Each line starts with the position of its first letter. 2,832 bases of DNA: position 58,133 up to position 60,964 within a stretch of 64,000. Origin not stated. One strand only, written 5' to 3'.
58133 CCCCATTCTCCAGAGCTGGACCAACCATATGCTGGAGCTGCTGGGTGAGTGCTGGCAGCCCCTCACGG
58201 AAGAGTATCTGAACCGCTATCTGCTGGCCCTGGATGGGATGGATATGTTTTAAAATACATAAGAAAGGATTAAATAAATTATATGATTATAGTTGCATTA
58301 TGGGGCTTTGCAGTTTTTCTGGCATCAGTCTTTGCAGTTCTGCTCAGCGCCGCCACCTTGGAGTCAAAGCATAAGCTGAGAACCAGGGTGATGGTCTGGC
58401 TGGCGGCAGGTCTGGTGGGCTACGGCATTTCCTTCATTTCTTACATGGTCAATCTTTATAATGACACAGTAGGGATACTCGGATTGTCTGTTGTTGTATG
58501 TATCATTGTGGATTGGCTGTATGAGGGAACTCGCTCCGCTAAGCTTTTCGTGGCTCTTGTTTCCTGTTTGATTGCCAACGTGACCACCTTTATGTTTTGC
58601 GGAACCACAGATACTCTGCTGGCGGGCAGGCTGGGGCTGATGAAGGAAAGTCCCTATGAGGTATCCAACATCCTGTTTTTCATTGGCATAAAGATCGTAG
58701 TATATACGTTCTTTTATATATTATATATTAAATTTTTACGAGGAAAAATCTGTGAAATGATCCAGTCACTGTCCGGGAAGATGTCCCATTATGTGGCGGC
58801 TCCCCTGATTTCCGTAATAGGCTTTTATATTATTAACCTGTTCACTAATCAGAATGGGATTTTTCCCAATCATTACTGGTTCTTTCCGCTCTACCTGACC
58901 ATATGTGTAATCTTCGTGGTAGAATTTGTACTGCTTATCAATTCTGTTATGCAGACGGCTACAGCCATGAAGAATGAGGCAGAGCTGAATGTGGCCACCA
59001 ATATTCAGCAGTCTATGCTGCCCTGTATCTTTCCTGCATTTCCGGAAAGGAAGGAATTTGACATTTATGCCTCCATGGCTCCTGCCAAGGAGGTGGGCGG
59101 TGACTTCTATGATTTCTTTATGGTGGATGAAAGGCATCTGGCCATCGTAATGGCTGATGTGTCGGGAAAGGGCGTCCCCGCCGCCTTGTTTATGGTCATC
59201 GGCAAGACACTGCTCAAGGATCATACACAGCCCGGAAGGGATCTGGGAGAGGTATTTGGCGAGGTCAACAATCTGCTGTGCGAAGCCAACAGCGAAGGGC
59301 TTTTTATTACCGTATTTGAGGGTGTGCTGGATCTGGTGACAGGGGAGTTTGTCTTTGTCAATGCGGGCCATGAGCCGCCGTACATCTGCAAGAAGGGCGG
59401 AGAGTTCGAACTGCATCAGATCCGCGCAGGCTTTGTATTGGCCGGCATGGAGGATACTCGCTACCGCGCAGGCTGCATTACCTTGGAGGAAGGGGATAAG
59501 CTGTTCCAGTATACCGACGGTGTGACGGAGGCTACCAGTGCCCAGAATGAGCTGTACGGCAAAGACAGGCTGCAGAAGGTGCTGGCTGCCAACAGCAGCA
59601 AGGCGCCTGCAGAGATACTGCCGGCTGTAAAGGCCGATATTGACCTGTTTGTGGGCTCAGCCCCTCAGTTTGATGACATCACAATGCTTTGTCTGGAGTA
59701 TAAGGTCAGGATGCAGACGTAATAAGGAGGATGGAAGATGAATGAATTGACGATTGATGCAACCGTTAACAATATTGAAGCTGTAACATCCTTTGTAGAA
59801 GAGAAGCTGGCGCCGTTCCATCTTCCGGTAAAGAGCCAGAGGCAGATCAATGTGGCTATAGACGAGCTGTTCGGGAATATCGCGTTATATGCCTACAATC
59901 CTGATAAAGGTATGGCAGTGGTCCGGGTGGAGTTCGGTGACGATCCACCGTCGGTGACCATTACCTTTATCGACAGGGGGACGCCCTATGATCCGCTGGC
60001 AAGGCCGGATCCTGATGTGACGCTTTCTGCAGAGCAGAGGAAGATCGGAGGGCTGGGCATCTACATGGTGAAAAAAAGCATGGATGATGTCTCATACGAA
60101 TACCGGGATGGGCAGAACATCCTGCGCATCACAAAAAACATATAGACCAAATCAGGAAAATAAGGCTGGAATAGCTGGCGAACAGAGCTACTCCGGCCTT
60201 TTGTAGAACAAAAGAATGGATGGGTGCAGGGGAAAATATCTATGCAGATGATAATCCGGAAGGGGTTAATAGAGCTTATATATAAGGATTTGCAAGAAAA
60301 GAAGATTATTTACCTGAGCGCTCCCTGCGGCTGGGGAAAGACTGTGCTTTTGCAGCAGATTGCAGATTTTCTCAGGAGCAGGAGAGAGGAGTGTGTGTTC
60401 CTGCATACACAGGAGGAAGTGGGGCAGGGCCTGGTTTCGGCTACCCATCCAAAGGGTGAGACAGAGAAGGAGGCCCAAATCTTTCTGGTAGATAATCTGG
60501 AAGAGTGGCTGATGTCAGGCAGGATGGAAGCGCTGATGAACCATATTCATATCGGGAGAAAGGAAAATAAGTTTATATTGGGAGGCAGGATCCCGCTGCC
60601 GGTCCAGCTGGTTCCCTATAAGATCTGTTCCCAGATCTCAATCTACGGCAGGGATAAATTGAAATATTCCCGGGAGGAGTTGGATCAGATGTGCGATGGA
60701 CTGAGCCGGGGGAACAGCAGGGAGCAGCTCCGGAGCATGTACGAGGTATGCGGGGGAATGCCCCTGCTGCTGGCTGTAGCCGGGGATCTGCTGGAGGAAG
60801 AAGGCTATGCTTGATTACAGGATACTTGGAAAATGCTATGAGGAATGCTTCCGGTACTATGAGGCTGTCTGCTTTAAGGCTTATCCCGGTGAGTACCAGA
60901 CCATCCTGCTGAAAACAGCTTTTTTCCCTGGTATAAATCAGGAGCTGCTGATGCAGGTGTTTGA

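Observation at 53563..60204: NRPS embedded inside a sigma-less partner-switching operon (STAS - NRPS - PP2C - anti-sigma-type kinase)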

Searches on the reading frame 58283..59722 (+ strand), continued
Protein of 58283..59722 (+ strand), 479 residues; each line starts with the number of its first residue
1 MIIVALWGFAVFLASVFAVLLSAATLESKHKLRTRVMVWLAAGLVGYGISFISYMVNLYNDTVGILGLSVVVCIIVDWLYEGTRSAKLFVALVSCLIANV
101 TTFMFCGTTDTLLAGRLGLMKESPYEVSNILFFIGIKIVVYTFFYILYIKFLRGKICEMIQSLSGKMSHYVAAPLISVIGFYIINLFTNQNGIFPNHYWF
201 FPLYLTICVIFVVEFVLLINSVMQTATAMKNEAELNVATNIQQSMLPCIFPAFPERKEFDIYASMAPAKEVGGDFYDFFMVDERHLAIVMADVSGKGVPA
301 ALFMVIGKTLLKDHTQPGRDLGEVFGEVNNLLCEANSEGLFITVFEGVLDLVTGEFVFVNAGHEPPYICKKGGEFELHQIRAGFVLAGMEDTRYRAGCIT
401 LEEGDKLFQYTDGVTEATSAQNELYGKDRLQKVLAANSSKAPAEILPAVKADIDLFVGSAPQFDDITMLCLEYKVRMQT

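Call 56: fold_search(model_id=the predicted structure, library=pdb)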
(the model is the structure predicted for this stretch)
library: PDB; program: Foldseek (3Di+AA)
matches with E <= 10: 314; with E <= 0.001: 128
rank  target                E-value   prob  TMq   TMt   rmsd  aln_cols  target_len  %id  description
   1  3f79_B                1.5e-12  1.00  0.39  0.76   4.4       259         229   23  Structure of pseudo-centered cell crystal form of the C-terminal phosphatase domain of P. aeruginosa RssB (released 2009-11-24)
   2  3ke6_A                2.0e-12  1.00  0.40  0.53   3.1       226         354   26  The crystal structure of the RsbU and RsbW domains of Rv1364c from Mycobacterium tuberculosis (released 2010-11-10)
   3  3f7a_B                2.8e-12  1.00  0.44  0.54   4.5       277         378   24  Structure of Orthorhombic crystal form of Pseudomonas aeruginosa RssB (released 2009-11-24)
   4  3ke6_B                4.4e-12  1.00  0.40  0.54   3.3       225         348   25  The crystal structure of the RsbU and RsbW domains of Rv1364c from Mycobacterium tuberculosis (released 2010-11-10)
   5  3eq2_B                1.3e-11  1.00  0.43  0.55   5.2       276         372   23  Structure of Hexagonal Crystal form of Pseudomonas aeruginosa RssB (released 2009-10-20)
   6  3f79_F                1.5e-11  1.00  0.39  0.74   5.0       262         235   24  Structure of pseudo-centered cell crystal form of the C-terminal phosphatase domain of P. aeruginosa RssB (released 2009-11-24)
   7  3f79_D                2.4e-11  1.00  0.41  0.80   4.0       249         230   22  Structure of pseudo-centered cell crystal form of the C-terminal phosphatase domain of P. aeruginosa RssB (released 2009-11-24)
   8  3f79_C                2.6e-11  1.00  0.40  0.79   3.6       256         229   23  Structure of pseudo-centered cell crystal form of the C-terminal phosphatase domain of P. aeruginosa RssB (released 2009-11-24)
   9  3f79_E                4.4e-11  1.00  0.39  0.74   4.8       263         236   23  Structure of pseudo-centered cell crystal form of the C-terminal phosphatase domain of P. aeruginosa RssB (released 2009-11-24)
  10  6k4e_B                4.9e-11  1.00  0.45  0.83   3.2       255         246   22  SiaA-PP2C domain of Pseudomonas aeruginosa (released 2019-06-26)
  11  3es2_A                5.7e-11  1.00  0.37  0.73   4.7       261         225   24  Structure of the C-terminal phosphatase domain of P. aeruginonsa RssB (released 2009-10-20)
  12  3eq2_A                6.9e-11  1.00  0.44  0.56   4.1       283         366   22  Structure of Hexagonal Crystal form of Pseudomonas aeruginosa RssB (released 2009-10-20)
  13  6k4e_A                1.0e-10  1.00  0.45  0.84   3.1       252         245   22  SiaA-PP2C domain of Pseudomonas aeruginosa (released 2019-06-26)
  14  3f7a_A                1.1e-10  1.00  0.42  0.52   6.0       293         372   23  Structure of Orthorhombic crystal form of Pseudomonas aeruginosa RssB (released 2009-11-24)
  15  3f79_A                4.1e-10  1.00  0.38  0.76   4.2       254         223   24  Structure of pseudo-centered cell crystal form of the C-terminal phosphatase domain of P. aeruginosa RssB (released 2009-11-24)
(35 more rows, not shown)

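Call 80: search_protein_families(library=pfam, proteins=[L092:74-3217:+, L092:9184-13581:+, L106:185-5269:+, L104:1751-4558:+, L137:1396-4626:+, L137:9072-12827:+, L147:872-3868:+], max_evalue=0.00001)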
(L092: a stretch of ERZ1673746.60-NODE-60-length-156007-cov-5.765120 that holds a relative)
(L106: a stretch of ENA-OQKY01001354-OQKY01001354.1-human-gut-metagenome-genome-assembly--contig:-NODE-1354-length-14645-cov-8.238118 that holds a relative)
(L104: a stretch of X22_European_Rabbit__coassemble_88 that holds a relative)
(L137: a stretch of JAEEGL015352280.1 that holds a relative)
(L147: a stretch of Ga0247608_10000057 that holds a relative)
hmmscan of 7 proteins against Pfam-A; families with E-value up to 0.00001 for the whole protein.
L092:74-3217:+ (1047 aa): 0 families

L092:9184-13581:+ (1465 aa): 0 families

L106:185-5269:+ (1694 aa): 1 family
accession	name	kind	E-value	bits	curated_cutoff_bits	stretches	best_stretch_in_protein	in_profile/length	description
PF19127.6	Choline_bind_3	-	4.5e-15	55.8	27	1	1636-1678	2-45/47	Choline-binding repeat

L104:1751-4558:+ (935 aa): 0 families

L137:1396-4626:+ (1076 aa): 5 families
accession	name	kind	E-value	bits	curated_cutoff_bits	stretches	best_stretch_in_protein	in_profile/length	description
PF00150.24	Cellulase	-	3e-57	194.6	23.5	1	58-303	1-271/272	Cellulase (glycosyl hydrolase family 5)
PF13632.12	Glyco_trans_2_3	-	5.6e-20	72.4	27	1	589-797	1-196/198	Glycosyl transferase family group 2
PF00535.33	Glycos_transf_2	-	3.8e-16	59.9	23.3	1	510-616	2-108/168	Glycosyl transferase family 2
PF13641.12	Glyco_tranf_2_3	-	4.8e-16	59.9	27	1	506-746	1-230/230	Glycosyltransferase like family 2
PF13506.12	Glyco_transf_21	-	4.9e-09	36.3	21.7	0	661-745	84-174/174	Glycosyl transferase family 21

L137:9072-12827:+ (1251 aa): 6 families
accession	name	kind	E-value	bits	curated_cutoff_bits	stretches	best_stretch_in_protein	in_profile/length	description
PF02743.24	dCache_1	-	1.1e-26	94.3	45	2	423-632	10-221/240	Cache domain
PF00072.30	Response_reg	-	6.2e-26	91.2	30.2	1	971-1083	1-110/111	Response regulator receiver domain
PF00512.31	HisKA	-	1.4e-24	86.4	26.9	1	710-775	1-66/66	His Kinase A (phospho-acceptor) domain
PF02518.31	HATPase_c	-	1.6e-21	77.3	26.4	1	822-936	1-109/111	Histidine kinase-, DNA gyrase B-, and HSP90-like ATPase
PF22673.2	MCP-like_PDC_1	-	3e-14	53.8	27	1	479-568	30-112/113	Methyl-accepting chemotaxis protein-like, first PDC sensor domain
PF01627.28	Hpt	-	1.2e-08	35.5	24.6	1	1163-1233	2-72/84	Hpt domain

L147:872-3868:+ (998 aa): 3 families
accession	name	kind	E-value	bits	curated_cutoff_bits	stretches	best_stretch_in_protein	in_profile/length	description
PF00501.34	AMP-binding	-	1.2e-48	166.3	29.9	1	11-329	2-381/384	AMP-binding enzyme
PF00668.25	Condensation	-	6.6e-42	144.2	30.6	1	563-970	2-441/456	Condensation domain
PF00550.31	PP-binding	-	8.5e-06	26.4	20.8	0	482-539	2-64/67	Phosphopantetheine attachment site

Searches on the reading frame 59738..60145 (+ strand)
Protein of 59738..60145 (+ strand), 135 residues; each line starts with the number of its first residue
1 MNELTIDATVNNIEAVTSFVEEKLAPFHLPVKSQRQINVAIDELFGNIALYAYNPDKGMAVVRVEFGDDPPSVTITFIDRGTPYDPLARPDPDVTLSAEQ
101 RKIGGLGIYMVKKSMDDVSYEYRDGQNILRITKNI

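Call 4: search_protein_families(library=pfam, proteins=[window:59738-60145:+], max_evalue=0.01)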
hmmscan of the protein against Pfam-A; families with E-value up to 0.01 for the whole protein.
window:59738-60145:+ (135 aa): 1 family
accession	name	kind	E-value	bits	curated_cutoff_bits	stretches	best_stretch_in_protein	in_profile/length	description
PF13581.12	HATPase_c_2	-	2.4e-22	79.7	27.4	1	7-133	2-127/127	Histidine kinase-like ATPase domain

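Call 40: search_protein_families(library=ncbifam, proteins=[window:59738-60145:+], max_evalue=0.001)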
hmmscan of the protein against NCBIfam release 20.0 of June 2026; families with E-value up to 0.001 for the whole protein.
window:59738-60145:+ (135 aa): 4 families
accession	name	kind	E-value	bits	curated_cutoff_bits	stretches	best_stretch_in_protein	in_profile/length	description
NF003144.0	PRK04069.1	equivalog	3.7e-08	32.9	145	1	37-133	43-141/161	anti-sigma B factor RsbW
TIGR01924.1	rsbW_low_gc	equivalog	3.9e-06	26.4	155.05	1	36-133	42-141/159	anti-sigma B factor RsbW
NF041045.1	RsbA_anti_sig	subfamily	7.7e-05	22.1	210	1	9-124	187-292/303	anti-sigma factor RsbA family regulatory protein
TIGR01925.2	spIIAB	equivalog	0.00016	21.6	135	1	3-123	4-123/137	anti-sigma F factor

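Call 41: search_solved_structures(query=window:59738-60145:+, max_evalue=0.01, show_alignments=2)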
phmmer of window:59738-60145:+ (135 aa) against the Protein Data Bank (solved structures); distinct sequences matched with E-value up to 0.01: 2.
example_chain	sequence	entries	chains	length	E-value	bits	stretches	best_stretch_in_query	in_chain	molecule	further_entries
6m36_A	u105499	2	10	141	0.00037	23.8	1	36-128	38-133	Serine-protein kinase RsbW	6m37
9qih_A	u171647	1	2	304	0.004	20.5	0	62-121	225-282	SenB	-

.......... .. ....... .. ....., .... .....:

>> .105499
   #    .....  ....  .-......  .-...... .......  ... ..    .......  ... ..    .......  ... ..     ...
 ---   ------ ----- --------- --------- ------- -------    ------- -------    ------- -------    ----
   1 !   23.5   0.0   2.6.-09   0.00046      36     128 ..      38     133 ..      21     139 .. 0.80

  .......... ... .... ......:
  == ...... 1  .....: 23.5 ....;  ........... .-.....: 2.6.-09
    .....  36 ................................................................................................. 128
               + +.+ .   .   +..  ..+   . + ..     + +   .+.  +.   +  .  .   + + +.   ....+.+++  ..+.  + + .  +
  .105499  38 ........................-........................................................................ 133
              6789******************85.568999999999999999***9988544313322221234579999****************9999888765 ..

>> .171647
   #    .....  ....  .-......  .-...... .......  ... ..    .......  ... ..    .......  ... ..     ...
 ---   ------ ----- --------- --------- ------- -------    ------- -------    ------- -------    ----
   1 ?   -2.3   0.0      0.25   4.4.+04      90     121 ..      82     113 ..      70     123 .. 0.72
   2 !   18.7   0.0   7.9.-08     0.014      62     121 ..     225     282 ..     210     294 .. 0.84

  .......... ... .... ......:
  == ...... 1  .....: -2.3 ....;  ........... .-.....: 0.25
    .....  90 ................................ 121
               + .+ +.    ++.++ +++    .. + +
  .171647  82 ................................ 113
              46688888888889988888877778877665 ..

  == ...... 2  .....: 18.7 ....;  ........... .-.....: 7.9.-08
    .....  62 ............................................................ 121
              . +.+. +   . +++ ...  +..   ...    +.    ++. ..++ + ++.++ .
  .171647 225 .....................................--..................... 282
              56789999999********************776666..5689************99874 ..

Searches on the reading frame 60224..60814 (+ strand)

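Call 4: search_protein_families(library=pfam, proteins=[window:60224-60814:+], max_evalue=0.01)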
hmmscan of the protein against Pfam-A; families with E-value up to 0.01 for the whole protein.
window:60224-60814:+ (196 aa): 7 families
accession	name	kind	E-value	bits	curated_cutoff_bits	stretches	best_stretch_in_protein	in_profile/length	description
PF00931.28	NB-ARC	-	0.0002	21.2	23.5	0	20-48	9-40/248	NB-ARC domain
PF25199.1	nSTAND_NTPase5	-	0.00022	21.5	34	1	21-119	36-130/145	Novel STAND NTPase 5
PF24883.2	NPHP3_N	-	0.00076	20.1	24.8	1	21-61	17-57/164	Nephrocystin 3, N-terminal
PF20720.3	nSTAND3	-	0.0009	19.4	27.2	1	19-91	10-73/155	Novel STAND NTPase 3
PF04851.21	ResIII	-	0.0023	18.3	22.5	1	15-78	15-77/164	Type III restriction enzyme, res subunit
PF13401.12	AAA_22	-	0.003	18.3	27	1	25-104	4-71/130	AAA domain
PF14516.12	AAA_35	-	0.0037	16.6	27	0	17-64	21-69/331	AAA-like domain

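Call 40: search_protein_families(library=ncbifam, proteins=[window:60224-60814:+], max_evalue=0.001)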
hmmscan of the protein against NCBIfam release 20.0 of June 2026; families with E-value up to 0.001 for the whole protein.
window:60224-60814:+ (196 aa): 1 family
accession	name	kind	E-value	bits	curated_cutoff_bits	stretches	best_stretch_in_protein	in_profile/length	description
TIGR03420.1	DnaA_homol_Hda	equivalog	2.5e-05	23.9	194.8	1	24-115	36-122/226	DnaA regulatory inactivator Hda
